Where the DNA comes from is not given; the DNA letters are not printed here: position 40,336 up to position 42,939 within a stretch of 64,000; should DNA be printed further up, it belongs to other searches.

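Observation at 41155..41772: A GNAT acetyltransferase-like domain inserted in-frame into dihydroxy-acid dehydratase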

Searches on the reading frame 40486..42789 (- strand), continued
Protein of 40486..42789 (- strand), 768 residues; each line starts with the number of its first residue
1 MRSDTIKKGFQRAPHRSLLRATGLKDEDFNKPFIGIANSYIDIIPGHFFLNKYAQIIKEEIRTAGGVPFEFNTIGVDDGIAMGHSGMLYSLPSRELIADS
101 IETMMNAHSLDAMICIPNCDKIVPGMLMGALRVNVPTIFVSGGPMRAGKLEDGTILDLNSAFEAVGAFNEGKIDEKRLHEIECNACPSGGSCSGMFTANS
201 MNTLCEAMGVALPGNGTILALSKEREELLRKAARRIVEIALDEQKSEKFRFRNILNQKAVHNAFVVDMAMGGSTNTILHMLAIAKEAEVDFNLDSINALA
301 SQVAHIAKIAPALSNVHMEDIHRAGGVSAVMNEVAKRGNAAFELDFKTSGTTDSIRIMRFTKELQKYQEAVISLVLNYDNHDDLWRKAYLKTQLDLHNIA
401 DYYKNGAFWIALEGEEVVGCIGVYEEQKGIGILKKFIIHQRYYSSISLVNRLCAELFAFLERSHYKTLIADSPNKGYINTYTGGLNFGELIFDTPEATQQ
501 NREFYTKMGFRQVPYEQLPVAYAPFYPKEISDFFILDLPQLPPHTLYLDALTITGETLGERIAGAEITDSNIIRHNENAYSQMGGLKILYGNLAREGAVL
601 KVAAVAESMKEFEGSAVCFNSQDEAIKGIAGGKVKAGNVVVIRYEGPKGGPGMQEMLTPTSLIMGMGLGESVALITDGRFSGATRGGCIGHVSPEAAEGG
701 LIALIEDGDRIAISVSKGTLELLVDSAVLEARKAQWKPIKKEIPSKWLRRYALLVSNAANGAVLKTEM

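Call 13: find_encoding_contigs(protein=P0005, flank=6000, max_places=3)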
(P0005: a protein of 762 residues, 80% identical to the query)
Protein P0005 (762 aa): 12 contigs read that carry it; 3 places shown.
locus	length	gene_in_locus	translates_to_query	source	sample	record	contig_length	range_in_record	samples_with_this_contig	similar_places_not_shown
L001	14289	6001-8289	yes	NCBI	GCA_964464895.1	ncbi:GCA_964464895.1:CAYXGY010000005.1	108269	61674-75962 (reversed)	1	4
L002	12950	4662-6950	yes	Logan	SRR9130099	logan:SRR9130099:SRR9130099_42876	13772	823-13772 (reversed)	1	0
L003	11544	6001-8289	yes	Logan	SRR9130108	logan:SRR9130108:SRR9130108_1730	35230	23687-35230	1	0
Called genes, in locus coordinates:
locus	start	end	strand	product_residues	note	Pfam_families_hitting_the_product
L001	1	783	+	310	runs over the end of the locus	-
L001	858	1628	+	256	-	-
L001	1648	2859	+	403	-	PF00155:Aminotran_1_2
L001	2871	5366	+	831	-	PF12156:ATPase-cat_bd, PF00403:HMA, PF00122:E1-E2_ATPase, PF08282:Hydrolase_3 (faint), PF00702:Hydrolase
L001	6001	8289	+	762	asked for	PF00920:ILVD_EDD_N, PF24877:ILV_EDD_C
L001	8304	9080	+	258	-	PF22515:DUF6996, PF22518:DUF6997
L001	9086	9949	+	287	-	PF01555:N6_N4_Mtase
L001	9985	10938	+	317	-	PF00145:DNA_methylase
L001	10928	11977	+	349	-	PF09554:RE_HaeII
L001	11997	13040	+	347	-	PF02384:N6_Mtase (weak)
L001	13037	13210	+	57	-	-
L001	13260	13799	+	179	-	PF09522:RE_R_Pab1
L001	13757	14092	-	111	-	-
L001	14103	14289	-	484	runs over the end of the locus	PF00478:IMPDH, PF00571:CBS, PF00977:His_biosynth (weak), PF01207:Dus (faint), PF01070:FMN_dh, PF03060:NMO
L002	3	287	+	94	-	?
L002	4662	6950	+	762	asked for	PF00920:ILVD_EDD_N, PF24877:ILV_EDD_C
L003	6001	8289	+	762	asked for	PF00920:ILVD_EDD_N, PF24877:ILV_EDD_C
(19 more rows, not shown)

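Call 14: find_encoding_contigs(protein=P0004, flank=6000, max_places=2)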
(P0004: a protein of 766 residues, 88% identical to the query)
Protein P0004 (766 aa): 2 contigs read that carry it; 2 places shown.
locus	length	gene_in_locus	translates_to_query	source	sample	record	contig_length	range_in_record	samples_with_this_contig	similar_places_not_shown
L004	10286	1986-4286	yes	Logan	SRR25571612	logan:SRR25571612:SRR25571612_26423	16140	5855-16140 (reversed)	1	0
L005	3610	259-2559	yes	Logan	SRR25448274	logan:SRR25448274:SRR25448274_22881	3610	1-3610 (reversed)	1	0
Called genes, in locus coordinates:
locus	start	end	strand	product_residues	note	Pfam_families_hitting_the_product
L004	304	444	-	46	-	-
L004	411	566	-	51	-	-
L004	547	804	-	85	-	-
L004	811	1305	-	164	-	-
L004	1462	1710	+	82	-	-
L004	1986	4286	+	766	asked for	PF00920:ILVD_EDD_N, PF00583:Acetyltransf_1 (faint), PF24877:ILV_EDD_C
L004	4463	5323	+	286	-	PF00756:Esterase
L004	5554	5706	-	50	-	-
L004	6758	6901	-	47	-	-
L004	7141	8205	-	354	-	PF02634:FdhD-NarQ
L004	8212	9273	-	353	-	PF01292:Ni_hydr_CYTB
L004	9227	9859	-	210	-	PF13237:Fer4_10 (faint), PF13187:Fer4_9 (faint), PF13247:Fer4_11, PF12797:Fer4_2 (weak), PF00037:Fer4 (weak), PF12837:Fer4_6 (weak), PF12838:Fer4_7 (weak)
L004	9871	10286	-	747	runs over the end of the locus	PF00384:Molybdopterin, PF01568:Molydop_binding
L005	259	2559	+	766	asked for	PF00920:ILVD_EDD_N, PF00583:Acetyltransf_1 (faint), PF24877:ILV_EDD_C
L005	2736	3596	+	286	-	PF00756:Esterase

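Call 15: find_encoding_contigs(protein=P0003, flank=6000, max_places=2)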
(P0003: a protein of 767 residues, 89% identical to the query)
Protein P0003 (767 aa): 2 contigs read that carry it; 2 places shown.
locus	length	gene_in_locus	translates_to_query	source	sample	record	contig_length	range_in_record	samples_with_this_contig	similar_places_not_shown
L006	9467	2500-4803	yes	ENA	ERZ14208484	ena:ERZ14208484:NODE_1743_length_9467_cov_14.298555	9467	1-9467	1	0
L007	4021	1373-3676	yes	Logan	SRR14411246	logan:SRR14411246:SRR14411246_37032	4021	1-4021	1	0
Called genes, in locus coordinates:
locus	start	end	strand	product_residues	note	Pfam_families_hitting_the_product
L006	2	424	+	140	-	?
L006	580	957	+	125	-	PF03382:DUF285 (faint)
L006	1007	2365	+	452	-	-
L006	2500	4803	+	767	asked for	PF00920:ILVD_EDD_N, PF00583:Acetyltransf_1 (faint), PF13508:Acetyltransf_7 (faint), PF24877:ILV_EDD_C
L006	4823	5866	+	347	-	PF02384:N6_Mtase (faint)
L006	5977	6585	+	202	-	PF09522:RE_R_Pab1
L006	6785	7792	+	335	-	PF02086:MethyltransfD12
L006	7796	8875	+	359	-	-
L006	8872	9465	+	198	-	?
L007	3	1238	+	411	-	?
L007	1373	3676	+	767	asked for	PF00920:ILVD_EDD_N, PF00583:Acetyltransf_1 (faint), PF13508:Acetyltransf_7 (faint), PF24877:ILV_EDD_C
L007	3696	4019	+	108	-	?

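Call 16: find_encoding_contigs(protein=P0006, flank=6000, max_places=2)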
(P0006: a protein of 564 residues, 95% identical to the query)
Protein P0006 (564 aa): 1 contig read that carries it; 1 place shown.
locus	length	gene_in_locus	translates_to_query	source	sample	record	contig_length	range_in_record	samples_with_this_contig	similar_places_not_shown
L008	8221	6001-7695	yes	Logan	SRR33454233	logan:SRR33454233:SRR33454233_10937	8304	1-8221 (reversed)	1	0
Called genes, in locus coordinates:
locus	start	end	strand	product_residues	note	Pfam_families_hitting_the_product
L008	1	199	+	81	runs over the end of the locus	-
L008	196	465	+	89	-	PF05016:ParE_toxin (weak), PF15738:YafQ_toxin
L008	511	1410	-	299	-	PF12974:Phosphonate-bd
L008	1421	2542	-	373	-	PF02771:Acyl-CoA_dh_N, PF02770:Acyl-CoA_dh_M, PF00441:Acyl-CoA_dh_1, PF08028:Acyl-CoA_dh_2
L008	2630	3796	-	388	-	-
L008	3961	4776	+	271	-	PF01256:Carb_kinase (weak), PF08543:Phos_pyr_kin, PF00294:PfkB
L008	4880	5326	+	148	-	PF12802:MarR_2 (weak)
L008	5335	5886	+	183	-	PF04264:YceI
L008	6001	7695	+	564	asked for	PF00920:ILVD_EDD_N, PF24877:ILV_EDD_C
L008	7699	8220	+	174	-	?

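Call 17: find_encoding_contigs(protein=P0015, flank=6000, max_places=2)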
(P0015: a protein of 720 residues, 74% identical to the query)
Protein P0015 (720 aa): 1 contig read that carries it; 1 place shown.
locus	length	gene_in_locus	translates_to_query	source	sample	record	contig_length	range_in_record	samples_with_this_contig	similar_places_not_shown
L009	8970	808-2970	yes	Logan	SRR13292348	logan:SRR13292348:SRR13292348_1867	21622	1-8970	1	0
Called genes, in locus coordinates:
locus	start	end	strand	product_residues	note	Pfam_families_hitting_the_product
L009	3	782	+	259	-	?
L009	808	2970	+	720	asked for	PF00920:ILVD_EDD_N, PF24877:ILV_EDD_C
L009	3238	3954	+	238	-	-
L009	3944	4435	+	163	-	PF13420:Acetyltransf_4 (weak), PF13673:Acetyltransf_10, PF00583:Acetyltransf_1, PF13508:Acetyltransf_7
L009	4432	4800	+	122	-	-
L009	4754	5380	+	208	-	-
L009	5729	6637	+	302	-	PF01145:Band_7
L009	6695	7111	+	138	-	-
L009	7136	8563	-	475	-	-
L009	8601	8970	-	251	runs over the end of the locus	PF05175:MTS, PF13489:Methyltransf_23 (faint), PF13847:Methyltransf_31, PF13649:Methyltransf_25 (faint)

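Call 18: find_encoding_contigs(protein=P0002, flank=6000, max_places=2)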
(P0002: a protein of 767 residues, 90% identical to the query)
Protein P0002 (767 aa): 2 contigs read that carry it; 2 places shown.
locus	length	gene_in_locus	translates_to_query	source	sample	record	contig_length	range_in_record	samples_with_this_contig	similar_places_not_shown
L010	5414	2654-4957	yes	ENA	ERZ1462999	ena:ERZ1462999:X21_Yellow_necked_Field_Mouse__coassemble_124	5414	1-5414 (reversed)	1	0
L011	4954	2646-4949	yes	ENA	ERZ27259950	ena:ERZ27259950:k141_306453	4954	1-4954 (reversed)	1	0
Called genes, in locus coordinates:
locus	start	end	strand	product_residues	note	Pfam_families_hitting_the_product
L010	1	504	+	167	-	?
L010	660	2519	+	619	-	-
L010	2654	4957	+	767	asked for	PF00920:ILVD_EDD_N, PF00583:Acetyltransf_1 (faint), PF24877:ILV_EDD_C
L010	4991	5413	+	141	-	?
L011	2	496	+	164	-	?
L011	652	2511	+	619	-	-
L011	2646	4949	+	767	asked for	PF00920:ILVD_EDD_N, PF00583:Acetyltransf_1 (faint), PF24877:ILV_EDD_C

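Call 19: find_encoding_contigs(protein=P0216, flank=6000, max_places=3)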
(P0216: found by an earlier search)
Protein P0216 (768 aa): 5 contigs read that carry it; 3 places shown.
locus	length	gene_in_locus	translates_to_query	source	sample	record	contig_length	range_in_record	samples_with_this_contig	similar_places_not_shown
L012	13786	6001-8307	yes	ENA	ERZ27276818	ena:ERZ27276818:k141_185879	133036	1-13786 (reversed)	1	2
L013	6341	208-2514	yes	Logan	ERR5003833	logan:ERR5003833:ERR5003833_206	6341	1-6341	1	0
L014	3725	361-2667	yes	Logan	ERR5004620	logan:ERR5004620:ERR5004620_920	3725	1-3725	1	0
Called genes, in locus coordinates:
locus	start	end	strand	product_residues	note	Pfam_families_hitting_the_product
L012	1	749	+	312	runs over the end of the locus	-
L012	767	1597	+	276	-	-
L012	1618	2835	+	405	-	PF00155:Aminotran_1_2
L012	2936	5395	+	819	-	PF12156:ATPase-cat_bd, PF00403:HMA, PF00122:E1-E2_ATPase, PF00702:Hydrolase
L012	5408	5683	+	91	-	-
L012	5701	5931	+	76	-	-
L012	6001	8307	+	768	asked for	PF00920:ILVD_EDD_N, PF24877:ILV_EDD_C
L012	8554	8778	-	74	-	-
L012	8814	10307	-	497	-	PF12796:Ank_2 (faint), PF00023:Ank (faint), PF13637:Ank_4 (faint)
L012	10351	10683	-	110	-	-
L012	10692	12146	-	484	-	PF00478:IMPDH, PF00571:CBS, PF01207:Dus (faint), PF00977:His_biosynth (weak), PF01070:FMN_dh, PF03060:NMO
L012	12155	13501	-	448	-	PF01425:Amidase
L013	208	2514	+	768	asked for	PF00920:ILVD_EDD_N, PF24877:ILV_EDD_C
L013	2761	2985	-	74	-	-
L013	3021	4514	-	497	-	PF12796:Ank_2 (faint), PF00023:Ank (faint), PF13637:Ank_4 (faint)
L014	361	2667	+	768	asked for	PF00920:ILVD_EDD_N, PF24877:ILV_EDD_C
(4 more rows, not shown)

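Call 42: search_solved_structures(query=window:40486-42789:-, max_evalue=1e-20, show_alignments=1)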
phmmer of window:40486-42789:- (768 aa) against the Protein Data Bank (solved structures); distinct sequences matched with E-value up to 1e-20: 18.
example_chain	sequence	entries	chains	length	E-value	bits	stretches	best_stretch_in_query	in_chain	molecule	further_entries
6nte_A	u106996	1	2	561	1.6e-137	462.8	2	2-333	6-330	Dihydroxy-acid dehydratase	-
6ovt_A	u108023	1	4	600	6.5e-128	431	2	2-334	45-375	Dihydroxy-acid dehydratase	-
9ix7_A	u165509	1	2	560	7.5e-123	414.3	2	13-338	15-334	dihydroxy-acid dehydratase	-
8ikz_A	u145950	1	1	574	9.3e-111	374.3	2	14-335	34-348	Dihydroxy-acid dehydratase, chloroplastic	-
5ym0_A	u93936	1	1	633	1.3e-110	373.8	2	14-335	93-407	Dihydroxy-acid dehydratase, chloroplastic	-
8hs0_A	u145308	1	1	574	2.7e-110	372.8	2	14-335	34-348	Dihydroxy-acid dehydratase, chloroplastic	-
9l8r_A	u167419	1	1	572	3.8e-110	372.3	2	14-335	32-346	Dihydroxy-acid dehydratase, chloroplastic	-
5ze4_A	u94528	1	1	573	3.8e-110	372.3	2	14-335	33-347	Dihydroxy-acid dehydratase, chloroplastic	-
9jpi_A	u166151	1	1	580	4e-110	372.2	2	14-335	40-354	Dihydroxy-acid dehydratase, chloroplastic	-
9jsq_A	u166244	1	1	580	6.5e-110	371.5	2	14-335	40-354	Dihydroxy-acid dehydratase, chloroplastic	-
8imu_A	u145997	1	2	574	7e-110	371.4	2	14-335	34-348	Dihydroxy-acid dehydratase, chloroplastic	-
8ej0_A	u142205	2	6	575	1.2e-71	245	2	15-334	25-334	Dihydroxyacid dehydratase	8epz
9evv_A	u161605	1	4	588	2.3e-67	230.9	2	15-338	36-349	L-arabinonate dehydratase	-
5j83_A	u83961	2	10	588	2.3e-67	230.9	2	15-338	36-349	Dihydroxyacid dehydratase/phosphogluconate dehydratase | Dihydroxy-acid dehydratase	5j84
5j85_A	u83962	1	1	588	6e-67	229.5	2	15-338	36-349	Dihydroxyacid dehydratase/phosphogluconate dehydratase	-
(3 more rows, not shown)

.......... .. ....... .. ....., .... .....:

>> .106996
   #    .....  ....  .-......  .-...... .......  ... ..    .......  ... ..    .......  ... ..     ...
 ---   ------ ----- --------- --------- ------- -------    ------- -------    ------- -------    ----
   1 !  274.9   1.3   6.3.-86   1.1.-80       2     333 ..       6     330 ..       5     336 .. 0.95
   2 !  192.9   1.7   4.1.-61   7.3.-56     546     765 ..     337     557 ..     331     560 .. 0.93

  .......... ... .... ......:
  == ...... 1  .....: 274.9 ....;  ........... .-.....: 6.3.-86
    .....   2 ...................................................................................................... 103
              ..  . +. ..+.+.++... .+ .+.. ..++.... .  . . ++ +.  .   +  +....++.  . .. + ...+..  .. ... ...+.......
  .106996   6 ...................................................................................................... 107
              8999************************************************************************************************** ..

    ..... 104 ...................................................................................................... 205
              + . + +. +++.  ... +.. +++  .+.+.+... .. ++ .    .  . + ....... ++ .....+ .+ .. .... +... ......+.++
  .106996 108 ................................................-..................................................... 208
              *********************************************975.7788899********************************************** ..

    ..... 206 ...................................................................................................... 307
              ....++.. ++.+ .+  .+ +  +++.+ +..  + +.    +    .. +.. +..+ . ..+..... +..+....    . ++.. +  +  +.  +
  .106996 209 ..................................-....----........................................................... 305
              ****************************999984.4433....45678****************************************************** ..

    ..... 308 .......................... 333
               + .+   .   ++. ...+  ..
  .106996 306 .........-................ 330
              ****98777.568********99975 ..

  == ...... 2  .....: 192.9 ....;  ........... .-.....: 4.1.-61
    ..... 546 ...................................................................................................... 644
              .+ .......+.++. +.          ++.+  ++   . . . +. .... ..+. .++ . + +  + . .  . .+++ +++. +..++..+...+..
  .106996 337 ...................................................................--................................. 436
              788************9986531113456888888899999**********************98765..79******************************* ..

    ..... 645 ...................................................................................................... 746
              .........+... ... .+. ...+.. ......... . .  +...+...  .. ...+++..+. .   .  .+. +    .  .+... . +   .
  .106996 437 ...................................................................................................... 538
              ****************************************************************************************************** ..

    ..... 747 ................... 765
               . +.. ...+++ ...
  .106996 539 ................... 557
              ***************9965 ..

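Call 44: predict_structure(alignment_id=A4)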
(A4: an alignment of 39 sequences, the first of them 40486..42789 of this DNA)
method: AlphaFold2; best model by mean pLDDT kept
length: 768 residues; sequences in the alignment: 39
mean_pLDDT: 45.0   pTM: 0.32
mean pLDDT of the five models: 45.0, 43.6, 42.1, 42.0, 41.9
residues with pLDDT >= 90: 17; 70-90: 128; 50-70: 112; < 50: 511
segments of 3 or more residues with pLDDT < 50: 1-15, 39-51, 72-97, 117-125, 140-349, 464-484, 540-617, 636-639, 643-768
pLDDT, mean of each block of 10 residues (from residue 1): 30 44 63 59 32 60 68 34 26 45 57 52 48 50 27 25 27 29 24 24 25 22 39 41 33 27 30 35 37 34 30 35 33 36 35 81 88 78 70 80 86 90 80 83 75 81 40 27 55 72 73 82 73 74 29 27 29 24 23 24 31 43 59 52 44 41 46 37 25 23 24 23 31 35 31 30 27
secondary structure, 60 per line:
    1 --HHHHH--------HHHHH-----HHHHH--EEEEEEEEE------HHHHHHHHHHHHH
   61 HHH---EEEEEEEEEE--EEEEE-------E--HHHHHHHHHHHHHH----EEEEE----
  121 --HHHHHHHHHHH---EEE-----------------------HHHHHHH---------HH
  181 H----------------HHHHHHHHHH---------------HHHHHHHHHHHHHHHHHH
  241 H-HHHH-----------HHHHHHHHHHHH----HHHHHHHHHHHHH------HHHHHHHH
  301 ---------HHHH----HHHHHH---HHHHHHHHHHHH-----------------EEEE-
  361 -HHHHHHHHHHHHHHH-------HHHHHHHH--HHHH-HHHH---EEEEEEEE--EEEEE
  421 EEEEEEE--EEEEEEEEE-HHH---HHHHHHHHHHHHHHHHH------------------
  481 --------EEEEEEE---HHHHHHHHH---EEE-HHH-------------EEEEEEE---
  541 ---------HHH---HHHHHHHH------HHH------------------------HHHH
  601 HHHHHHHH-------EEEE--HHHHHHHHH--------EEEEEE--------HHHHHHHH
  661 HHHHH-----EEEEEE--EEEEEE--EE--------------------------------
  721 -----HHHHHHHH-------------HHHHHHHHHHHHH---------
elements in order (helices of 4 or more, strands of 3 or more residues): H3-7 H16-20 H26-30 E33-41 H48-63 E67-76 E79-83 H94-107 E112-116 H123-133 E137-139 H163-169 H198-207 H223-241 H243-246 H258-269 H274-286 H293-300 H310-313 H318-323 H327-338 E356-359 H362-376 H384-391 H394-397 H399-402 E406-413 E416-427 E430-438 H446-462 E489-495 H499-507 E511-513 E531-537 H556-563 H597-608 E616-619 H622-630 E639-644 H653-665 E671-676 E679-684 H726-733 H747-759
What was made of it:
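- The full-length model was too poor in the IlvD core (mean pLDDT 45, call 44) to show whether the GNAT contacts the dehydratase or its active-site lid.
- Tried and rejected: Only near-identical IlvD sequences could be supplied, and the core came out at pLDDT <50 (call 44).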

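Call 68: find_encoding_contigs(protein=P0031, flank=10000, max_places=2)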
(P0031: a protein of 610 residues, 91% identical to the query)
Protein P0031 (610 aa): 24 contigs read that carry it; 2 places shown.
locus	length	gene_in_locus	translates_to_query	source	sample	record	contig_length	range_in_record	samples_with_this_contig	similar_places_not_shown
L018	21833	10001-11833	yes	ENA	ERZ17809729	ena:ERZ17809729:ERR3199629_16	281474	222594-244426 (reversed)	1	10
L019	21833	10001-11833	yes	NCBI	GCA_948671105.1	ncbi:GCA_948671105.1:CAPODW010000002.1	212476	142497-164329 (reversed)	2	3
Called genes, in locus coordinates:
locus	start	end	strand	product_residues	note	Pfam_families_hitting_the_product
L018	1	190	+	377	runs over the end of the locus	PF02684:LpxB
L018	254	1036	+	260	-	PF00535:Glycos_transf_2, PF13641:Glyco_tranf_2_3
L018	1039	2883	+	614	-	PF26626:DUF8201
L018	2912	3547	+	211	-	PF13489:Methyltransf_23, PF13847:Methyltransf_31, PF08241:Methyltransf_11, PF08242:Methyltransf_12 (weak), PF13649:Methyltransf_25 (weak)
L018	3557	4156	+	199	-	-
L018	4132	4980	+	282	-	-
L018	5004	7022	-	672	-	PF03382:DUF285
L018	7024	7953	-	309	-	PF03382:DUF285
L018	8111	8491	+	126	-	PF04138:GtrA_DPMS_TM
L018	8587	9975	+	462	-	PF00209:SNF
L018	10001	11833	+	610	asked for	PF00920:ILVD_EDD_N, PF24877:ILV_EDD_C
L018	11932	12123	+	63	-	-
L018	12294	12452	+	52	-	-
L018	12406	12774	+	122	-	-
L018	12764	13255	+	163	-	PF13420:Acetyltransf_4 (weak), PF13673:Acetyltransf_10, PF00583:Acetyltransf_1, PF13508:Acetyltransf_7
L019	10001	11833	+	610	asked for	PF00920:ILVD_EDD_N, PF24877:ILV_EDD_C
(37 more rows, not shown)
